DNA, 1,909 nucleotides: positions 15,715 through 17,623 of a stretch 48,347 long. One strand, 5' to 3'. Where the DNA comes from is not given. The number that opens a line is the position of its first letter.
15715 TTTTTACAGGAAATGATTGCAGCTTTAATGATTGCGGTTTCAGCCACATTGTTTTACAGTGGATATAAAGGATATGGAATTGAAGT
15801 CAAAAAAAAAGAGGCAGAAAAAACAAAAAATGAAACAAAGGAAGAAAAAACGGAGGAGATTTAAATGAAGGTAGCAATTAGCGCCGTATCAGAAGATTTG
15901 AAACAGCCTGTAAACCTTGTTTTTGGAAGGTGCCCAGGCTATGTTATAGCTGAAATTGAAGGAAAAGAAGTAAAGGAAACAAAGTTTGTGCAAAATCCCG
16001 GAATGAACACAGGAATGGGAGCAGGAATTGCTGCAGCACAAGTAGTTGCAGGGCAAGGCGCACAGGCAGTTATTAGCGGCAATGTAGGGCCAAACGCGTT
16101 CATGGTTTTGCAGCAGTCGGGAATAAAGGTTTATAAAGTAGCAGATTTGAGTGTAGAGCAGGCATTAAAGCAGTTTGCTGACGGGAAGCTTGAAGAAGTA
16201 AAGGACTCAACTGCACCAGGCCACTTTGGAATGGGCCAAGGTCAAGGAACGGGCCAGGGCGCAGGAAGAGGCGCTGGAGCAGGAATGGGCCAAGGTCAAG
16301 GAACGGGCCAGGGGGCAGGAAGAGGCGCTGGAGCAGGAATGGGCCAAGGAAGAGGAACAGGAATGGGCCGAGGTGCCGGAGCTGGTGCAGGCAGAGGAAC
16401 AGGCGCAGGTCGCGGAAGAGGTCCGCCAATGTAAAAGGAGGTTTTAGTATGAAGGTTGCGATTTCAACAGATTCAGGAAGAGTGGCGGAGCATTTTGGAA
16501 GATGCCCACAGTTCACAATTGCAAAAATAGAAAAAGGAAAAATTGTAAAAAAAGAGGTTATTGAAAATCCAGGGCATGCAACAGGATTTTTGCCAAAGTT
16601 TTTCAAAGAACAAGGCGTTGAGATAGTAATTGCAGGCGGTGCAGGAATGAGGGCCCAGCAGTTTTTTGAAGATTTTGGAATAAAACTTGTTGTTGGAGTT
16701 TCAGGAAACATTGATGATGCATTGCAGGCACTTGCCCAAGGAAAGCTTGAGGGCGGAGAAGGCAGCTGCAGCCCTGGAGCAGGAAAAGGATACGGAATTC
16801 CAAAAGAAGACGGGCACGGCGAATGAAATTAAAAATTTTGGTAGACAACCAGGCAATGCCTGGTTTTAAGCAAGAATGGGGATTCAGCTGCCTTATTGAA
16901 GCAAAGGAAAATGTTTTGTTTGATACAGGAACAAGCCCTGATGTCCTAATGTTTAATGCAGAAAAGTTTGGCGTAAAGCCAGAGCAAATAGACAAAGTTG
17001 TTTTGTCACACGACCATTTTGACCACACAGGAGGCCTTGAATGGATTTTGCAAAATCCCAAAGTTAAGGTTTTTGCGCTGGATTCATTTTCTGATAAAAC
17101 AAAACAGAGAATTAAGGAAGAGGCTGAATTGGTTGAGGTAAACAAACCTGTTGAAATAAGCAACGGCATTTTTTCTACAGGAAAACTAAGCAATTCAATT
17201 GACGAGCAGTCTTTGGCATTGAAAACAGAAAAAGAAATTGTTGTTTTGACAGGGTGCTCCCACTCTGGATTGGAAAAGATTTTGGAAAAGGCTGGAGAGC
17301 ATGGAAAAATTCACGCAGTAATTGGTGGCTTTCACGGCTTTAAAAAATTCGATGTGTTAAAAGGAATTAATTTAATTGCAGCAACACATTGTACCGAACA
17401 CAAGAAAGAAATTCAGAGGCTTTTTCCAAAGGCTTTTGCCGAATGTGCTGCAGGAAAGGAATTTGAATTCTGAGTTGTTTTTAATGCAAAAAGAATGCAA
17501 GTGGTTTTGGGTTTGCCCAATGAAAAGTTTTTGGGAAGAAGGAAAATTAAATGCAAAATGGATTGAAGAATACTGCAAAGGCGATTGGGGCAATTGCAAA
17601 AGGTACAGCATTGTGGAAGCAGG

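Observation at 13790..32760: ~19-kb plus-strand island of Fe-S / metal / thiol-redox genes built around four NifX-like domains, paired MinD-[4Fe-4S] ATPases, DUF134 and DUF5320, with no nitrogenase in sight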

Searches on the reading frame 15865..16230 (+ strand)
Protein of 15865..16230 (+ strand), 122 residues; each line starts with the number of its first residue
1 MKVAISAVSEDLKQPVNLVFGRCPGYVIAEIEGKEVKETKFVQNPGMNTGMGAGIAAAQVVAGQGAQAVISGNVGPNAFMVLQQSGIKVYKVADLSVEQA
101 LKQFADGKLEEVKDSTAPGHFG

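Call 35: search_solved_structures(query=window:15865-16230:+, max_evalue=0.001, show_alignments=3)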
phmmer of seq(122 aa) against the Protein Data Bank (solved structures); distinct sequences matched with E-value up to 0.001: 7.
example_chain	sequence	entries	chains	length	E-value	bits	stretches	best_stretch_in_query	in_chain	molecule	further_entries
1eo1_A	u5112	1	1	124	6.3e-26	94.1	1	1-114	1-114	HYPOTHETICAL PROTEIN MTH1175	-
2wfb_A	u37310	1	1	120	2.8e-14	56.6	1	2-109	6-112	PUTATIVE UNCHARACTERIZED PROTEIN ORP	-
1rdu_A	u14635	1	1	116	4.6e-13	52.7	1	2-117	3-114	conserved hypothetical protein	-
1t3v_A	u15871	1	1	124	2.1e-07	34.5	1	12-111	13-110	conserved hypothetical protein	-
1o13_A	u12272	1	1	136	2.8e-07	34.1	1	12-111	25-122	probable NifB protein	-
2yx6_A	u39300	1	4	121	8.4e-06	29.3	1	1-110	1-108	Hypothetical protein PH0822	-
2re2_A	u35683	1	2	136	9e-05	26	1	27-120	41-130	Uncharacterized protein Ta1041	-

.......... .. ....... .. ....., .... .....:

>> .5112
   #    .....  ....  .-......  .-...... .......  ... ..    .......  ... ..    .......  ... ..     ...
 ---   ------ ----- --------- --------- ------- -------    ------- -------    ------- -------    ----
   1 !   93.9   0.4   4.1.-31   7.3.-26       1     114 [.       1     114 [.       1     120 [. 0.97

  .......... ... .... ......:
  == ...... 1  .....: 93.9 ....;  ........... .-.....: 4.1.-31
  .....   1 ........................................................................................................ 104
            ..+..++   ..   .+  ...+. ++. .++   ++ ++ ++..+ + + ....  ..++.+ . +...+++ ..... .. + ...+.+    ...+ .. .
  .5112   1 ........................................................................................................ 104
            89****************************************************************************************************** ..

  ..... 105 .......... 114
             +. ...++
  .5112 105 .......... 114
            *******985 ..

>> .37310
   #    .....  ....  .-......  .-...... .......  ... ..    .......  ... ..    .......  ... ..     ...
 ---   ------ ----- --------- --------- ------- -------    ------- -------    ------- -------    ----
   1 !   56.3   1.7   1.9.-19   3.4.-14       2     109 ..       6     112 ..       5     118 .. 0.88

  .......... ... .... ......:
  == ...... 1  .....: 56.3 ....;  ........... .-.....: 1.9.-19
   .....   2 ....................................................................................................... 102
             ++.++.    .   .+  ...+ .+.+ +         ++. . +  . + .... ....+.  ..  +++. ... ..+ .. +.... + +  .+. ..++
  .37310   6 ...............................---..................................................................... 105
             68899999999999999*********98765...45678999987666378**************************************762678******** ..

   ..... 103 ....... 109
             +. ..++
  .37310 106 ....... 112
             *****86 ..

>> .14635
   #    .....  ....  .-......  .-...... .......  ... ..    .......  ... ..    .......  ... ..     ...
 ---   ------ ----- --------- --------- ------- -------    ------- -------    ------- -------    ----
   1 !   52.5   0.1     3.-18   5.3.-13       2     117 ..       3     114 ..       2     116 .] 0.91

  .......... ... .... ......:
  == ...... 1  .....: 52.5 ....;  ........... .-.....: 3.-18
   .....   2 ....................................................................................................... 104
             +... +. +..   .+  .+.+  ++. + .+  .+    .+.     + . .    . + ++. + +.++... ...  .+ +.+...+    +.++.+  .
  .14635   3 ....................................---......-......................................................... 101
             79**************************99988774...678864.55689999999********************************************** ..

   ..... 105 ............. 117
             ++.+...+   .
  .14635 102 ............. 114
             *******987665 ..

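Call 47: find_homologous_proteins(query=window:15865-16230:+, max_evalue=1e-8)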
Query seq(122 aa) (122 aa): 39 proteins with E <= 1e-8 among 49 candidates.
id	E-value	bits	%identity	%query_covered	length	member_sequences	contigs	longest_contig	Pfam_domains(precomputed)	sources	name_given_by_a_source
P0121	2.2e-70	252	100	100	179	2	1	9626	PF02579.23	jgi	-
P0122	1.3e-62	227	89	100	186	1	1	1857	PF02579.23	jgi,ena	-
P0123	7.5e-62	224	89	100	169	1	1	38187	PF02579.23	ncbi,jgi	-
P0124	2.1e-61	223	89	100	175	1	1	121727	PF02579.23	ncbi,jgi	-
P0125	1.1e-60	221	86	100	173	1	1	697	PF02579.23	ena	-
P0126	1.3e-60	220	86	100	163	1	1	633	PF02579.23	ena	-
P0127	3.8e-60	219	85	99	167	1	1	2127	PF02579.23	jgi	-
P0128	5.3e-59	215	82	100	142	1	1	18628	PF02579.23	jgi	-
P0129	1.9e-57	210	81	100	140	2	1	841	PF02579.23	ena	-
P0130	4.4e-49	183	73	99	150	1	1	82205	PF02579.23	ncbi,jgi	-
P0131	1.1e-48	182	72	100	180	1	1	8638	PF02579.23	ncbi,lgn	-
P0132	7.3e-48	179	71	100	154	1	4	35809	PF02579.23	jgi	-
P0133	8.2e-48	179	70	100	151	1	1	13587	PF02579.23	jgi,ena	-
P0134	1.1e-47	179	71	100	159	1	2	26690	PF02579.23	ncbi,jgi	-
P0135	1.4e-46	175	69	97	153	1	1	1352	PF02579.23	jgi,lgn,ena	-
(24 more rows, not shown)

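Call 48: find_encoding_contigs(protein=P0124, flank=10000, max_places=1)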
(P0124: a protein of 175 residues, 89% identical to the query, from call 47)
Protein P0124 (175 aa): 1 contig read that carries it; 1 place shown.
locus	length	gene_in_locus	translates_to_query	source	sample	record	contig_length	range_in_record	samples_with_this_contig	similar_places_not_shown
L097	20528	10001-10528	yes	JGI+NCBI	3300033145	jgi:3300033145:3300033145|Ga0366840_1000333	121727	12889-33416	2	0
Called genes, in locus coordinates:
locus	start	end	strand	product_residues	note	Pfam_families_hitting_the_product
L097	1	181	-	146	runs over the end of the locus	PF01750:HycI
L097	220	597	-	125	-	PF01155:HypA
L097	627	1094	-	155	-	-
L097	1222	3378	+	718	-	PF02629:CoA_binding, PF13380:CoA_binding_2, PF13607:Succ_CoA_lig, PF19045:Ligase_CoA_2, PF13549:ATP-grasp_5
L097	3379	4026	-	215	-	PF02585:PIG-L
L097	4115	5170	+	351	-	PF21088:MS_channel_1st, PF00924:MS_channel_2nd, PF21082:MS_channel_3rd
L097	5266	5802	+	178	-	PF11848:DUF3368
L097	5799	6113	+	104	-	PF03683:UPF0175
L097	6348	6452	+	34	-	-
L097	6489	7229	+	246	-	PF02535:Zip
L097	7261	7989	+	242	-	PF02535:Zip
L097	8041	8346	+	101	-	PF02001:DUF134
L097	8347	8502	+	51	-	-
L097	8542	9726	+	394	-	PF01545:Cation_efflux, PF16916:ZT_dimer (weak), PF02579:Nitro_FeMo-Co (faint)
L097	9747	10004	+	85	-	-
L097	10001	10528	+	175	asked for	PF02579:Nitro_FeMo-Co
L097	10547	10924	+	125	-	PF02579:Nitro_FeMo-Co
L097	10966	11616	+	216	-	PF23023:Anti-Pycsar_Apyc1, PF00753:Lactamase_B, PF12706:Lactamase_B_2 (weak)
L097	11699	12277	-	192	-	PF03167:UDG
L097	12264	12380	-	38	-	-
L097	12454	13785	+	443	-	PF01266:DAO (faint), PF03486:HI0933_like (faint), PF07992:Pyr_redox_2, PF13450:NAD_binding_8 (faint), PF13738:Pyr_redox_3 (faint), PF00070:Pyr_redox, PF02852:Pyr_redox_dim (weak)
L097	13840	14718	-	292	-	PF01937:ARMT1-like_dom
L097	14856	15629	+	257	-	PF10609:ParA, PF01656:CbiA, PF02374:ArsA_ATPase (faint), PF09140:MipZ (weak), PF13614:AAA_31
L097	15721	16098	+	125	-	PF12840:HTH_20, PF01022:HTH_5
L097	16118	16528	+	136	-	PF17253:DUF5320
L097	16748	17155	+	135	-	PF04756:OST3_OST6 (faint), PF00085:Thioredoxin, PF13098:Thioredoxin_2 (weak), PF13905:Thioredoxin_8 (weak)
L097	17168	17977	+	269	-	PF02463:SMC_N (weak), PF00005:ABC_tran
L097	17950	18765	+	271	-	PF02492:cobW, PF04060:FeS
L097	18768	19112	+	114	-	PF14251:PterinBD-DUF4346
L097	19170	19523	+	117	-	-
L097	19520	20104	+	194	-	PF01209:Ubie_methyltran, PF02475:TRM5-TYW2_MTfase (weak), PF13847:Methyltransf_31, PF08241:Methyltransf_11, PF08242:Methyltransf_12, PF13649:Methyltransf_25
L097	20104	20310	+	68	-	-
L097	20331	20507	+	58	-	PF00037:Fer4, PF12797:Fer4_2 (weak), PF12837:Fer4_6, PF13237:Fer4_10, PF14697:Fer4_21, PF12838:Fer4_7, PF13187:Fer4_9, PF00037:Fer4, +8 more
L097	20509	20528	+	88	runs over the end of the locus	PF02943:FeThRed_B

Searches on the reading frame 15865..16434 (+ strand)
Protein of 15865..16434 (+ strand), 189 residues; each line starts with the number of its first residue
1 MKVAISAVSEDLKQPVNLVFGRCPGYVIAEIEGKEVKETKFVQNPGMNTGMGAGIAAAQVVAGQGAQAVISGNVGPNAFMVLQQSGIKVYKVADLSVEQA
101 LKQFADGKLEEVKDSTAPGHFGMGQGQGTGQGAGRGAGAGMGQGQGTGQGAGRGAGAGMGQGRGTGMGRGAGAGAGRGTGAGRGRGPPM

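Call 4: search_protein_families(library=pfam, max_evalue=0.01, proteins=[window:15865-16434:+])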
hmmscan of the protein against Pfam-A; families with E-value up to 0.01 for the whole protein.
window:15865-16434:+ (189 aa): 1 family
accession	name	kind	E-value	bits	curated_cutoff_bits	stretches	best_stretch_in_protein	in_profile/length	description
PF02579.22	Nitro_FeMo-Co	-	1e-21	77.4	26.3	1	14-105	3-93/94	Dinitrogenase iron-molybdenum cofactor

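Call 21: search_solved_structures(query=window:15865-16434:+, max_evalue=0.01)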
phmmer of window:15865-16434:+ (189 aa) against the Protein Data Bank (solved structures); distinct sequences matched with E-value up to 0.01: 11.
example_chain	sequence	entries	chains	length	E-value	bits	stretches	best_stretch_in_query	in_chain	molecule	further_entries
1eo1_A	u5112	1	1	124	1.3e-25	93.6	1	1-114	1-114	HYPOTHETICAL PROTEIN MTH1175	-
2wfb_A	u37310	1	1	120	7.1e-14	55.3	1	2-109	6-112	PUTATIVE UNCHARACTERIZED PROTEIN ORP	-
1rdu_A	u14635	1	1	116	1.1e-12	51.4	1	2-117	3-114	conserved hypothetical protein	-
1t3v_A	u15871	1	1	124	4e-07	33.3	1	12-112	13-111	conserved hypothetical protein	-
1o13_A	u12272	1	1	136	5.3e-07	32.9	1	12-112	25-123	probable NifB protein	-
2yx6_A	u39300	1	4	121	1.7e-05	28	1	1-110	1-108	Hypothetical protein PH0822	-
2re2_A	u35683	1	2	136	0.00014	25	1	27-120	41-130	Uncharacterized protein Ta1041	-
7xbx_R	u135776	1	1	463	0.00024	24.3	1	105-160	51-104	Processed fractalkine,CX3C chemokine receptor 1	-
11cu_A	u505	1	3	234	0.00069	22.8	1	128-158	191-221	ZnO48_baseKO_ES_Complex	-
6trp_A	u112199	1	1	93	0.0008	22.6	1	110-146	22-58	Peptide synthetase XpsB,Peptide synthetase XpsB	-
4v8m_AD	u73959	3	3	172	0.0021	21.2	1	150-186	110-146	40S RIBOSOMAL PROTEIN S10, PUTATIVE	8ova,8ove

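Call 50: search_protein_families(library=ncbifam, max_evalue=0.001, proteins=[window:15865-16434:+])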
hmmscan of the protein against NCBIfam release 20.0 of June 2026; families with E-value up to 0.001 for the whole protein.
window:15865-16434:+ (189 aa): 2 families
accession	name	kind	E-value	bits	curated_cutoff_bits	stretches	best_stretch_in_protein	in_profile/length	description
NF041136.1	MrpORP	equivalog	7.8e-09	35.3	450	1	1-108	265-364/365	iron-sulfur cluster carrier protein MrpORP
NF033849.1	ser_rich_anae_1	subfamily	4.7e-05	20.9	650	1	46-184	390-561/1163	serine-rich protein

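Call 89: predict_structure(alignment_id=A5)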
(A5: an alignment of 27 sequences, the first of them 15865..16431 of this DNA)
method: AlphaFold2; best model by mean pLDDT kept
length: 189 residues; sequences in the alignment: 27
mean_pLDDT: 76.9   pTM: 0.61
mean pLDDT of the five models: 76.9, 75.4, 75.2, 74.9, 72.9
residues with pLDDT >= 90: 110; 70-90: 8; 50-70: 10; < 50: 61
segments of 3 or more residues with pLDDT < 50: 122-141, 147-161, 167-169, 171-187
pLDDT, mean of each block of 10 residues (from residue 1): 97 96 97 95 93 95 98 95 98 96 96 83 46 45 46 43 48 44 46
secondary structure, 60 per line:
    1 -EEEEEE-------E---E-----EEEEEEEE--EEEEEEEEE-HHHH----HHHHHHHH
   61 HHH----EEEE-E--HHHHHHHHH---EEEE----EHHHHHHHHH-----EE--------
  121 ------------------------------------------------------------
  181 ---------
elements in order: E2-7 E25-32 E35-43 H45-48 H53-63 E68-71 H76-84 E88-91 H97-105

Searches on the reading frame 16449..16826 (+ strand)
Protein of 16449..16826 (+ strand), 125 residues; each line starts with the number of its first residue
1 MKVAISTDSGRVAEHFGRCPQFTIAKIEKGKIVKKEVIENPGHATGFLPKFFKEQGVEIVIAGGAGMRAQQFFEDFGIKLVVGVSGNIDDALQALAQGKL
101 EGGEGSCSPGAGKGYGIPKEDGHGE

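Call 4: search_protein_families(library=pfam, max_evalue=0.01, proteins=[window:16449-16826:+])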
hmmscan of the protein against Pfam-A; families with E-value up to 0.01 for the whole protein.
window:16449-16826:+ (125 aa): 1 family
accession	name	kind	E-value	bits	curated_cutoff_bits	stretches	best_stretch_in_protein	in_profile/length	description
PF02579.22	Nitro_FeMo-Co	-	6.1e-21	75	26.3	1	9-96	2-93/94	Dinitrogenase iron-molybdenum cofactor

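Call 22: search_solved_structures(query=window:16449-16826:+, max_evalue=0.01)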
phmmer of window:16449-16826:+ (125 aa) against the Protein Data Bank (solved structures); distinct sequences matched with E-value up to 0.01: 5.
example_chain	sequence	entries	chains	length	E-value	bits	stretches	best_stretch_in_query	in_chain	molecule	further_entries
1t3v_A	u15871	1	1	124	4.8e-17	65.5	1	11-102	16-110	conserved hypothetical protein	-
1o13_A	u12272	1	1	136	6.4e-17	65.1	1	11-102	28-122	probable NifB protein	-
2yx6_A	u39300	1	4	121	3.2e-16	62.8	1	10-101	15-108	Hypothetical protein PH0822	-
1eo1_A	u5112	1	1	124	2.5e-12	50.2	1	6-114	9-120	HYPOTHETICAL PROTEIN MTH1175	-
1rdu_A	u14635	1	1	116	2.3e-06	31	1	9-101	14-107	conserved hypothetical protein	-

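Call 50: search_protein_families(library=ncbifam, max_evalue=0.001, proteins=[window:16449-16826:+])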
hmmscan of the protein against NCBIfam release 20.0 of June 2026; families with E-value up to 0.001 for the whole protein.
window:16449-16826:+ (125 aa): 1 family
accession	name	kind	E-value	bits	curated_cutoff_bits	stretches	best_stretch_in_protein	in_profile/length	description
NF041136.1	MrpORP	equivalog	1.4e-26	93.6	450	1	1-95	265-360/365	iron-sulfur cluster carrier protein MrpORP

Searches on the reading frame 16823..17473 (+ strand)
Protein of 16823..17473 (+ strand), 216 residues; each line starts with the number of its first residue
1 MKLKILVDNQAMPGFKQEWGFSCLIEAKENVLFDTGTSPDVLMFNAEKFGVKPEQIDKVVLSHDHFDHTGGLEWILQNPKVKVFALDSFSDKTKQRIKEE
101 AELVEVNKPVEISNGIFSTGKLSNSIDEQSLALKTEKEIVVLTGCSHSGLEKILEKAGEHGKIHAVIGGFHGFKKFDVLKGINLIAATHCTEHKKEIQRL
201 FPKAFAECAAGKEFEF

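Call 4: search_protein_families(library=pfam, max_evalue=0.01, proteins=[window:16823-17473:+])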
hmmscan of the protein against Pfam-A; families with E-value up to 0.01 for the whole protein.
window:16823-17473:+ (216 aa): 3 families
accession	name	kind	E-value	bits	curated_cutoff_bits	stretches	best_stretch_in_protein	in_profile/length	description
PF00753.33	Lactamase_B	-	2.3e-13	50.9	22.7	1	25-101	11-89/196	Metallo-beta-lactamase superfamily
PF12706.13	Lactamase_B_2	-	2.7e-08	34.1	27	1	30-105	2-82/200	Beta-lactamase superfamily domain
PF08859.16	DGC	-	0.0054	17.2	27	1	119-169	33-83/106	DGC domain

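Call 50: search_protein_families(library=ncbifam, max_evalue=0.001, proteins=[window:16823-17473:+])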
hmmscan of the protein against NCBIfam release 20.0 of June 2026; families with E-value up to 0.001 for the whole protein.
window:16823-17473:+ (216 aa): 27 families (the best 25 are shown)
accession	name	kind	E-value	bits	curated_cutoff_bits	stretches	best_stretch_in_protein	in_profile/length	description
NF012229.1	bla_class_B_core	domain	5.8e-09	36.3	100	1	24-147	20-129/139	metallo-beta-lactamase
NF000469.2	CAR_gen_B3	exception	2.2e-07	30.2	500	1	29-75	84-132/311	CAR family subclass B3 metallo-beta-lactamase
NF040469.1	blaEFM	exception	1e-06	28.1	610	1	30-82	81-135/302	EFM family subclass B3 metallo-beta-lactamase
NF033105.1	bla_subclass_B3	equivalog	1.4e-06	27.8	240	1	25-85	28-91/257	subclass B3 metallo-beta-lactamase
NF040468.1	blaECM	exception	3.7e-06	26.4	640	1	30-85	82-139/303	ECM family subclass B3 metallo-beta-lactamase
NF000439.2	blaAIM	exception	8.2e-06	25.6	675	1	38-111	80-153/303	AIM family subclass B3 metallo-beta-lactamase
NF040874.1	blaPJM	exception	8.9e-06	25.5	630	1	37-86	76-127/301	PJM family subclass B3 metallo-beta-lactamase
NF033185.1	B3_Acin_new2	exception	9.2e-06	25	625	1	23-88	55-122/285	putative subclass B3 metallo-beta-lactamase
NF002553.0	PRK02113.1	equivalog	1.1e-05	25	386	1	24-98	39-112/252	MBL fold metallo-hydrolase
TIGR03413.1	GSH_gloB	equivalog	1.7e-05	24.4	200.8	1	14-108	6-97/248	hydroxyacylglutathione hydrolase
TIGR02651.1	RNase_Z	equivalog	2.3e-05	23.6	292.95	1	28-112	27-111/302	ribonuclease Z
NF045584.1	cas14_MBL_CASP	equivalog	2.5e-05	22.8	800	1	20-77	14-72/612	type VII CRISPR-associated protein Cas14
NF047925.1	pyridox_lacton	equivalog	3e-05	23.9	325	1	46-77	79-110/268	4-pyridoxolactonase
NF047976.1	lactonase_AhlS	equivalog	3.9e-05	22.9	475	1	42-82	90-129/276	AhlS family quorum-quenching N-acyl homoserine lactonase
NF007597.0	PRK10241.1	equivalog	5.6e-05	22.6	421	1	11-107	5-98/251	hydroxyacylglutathione hydrolase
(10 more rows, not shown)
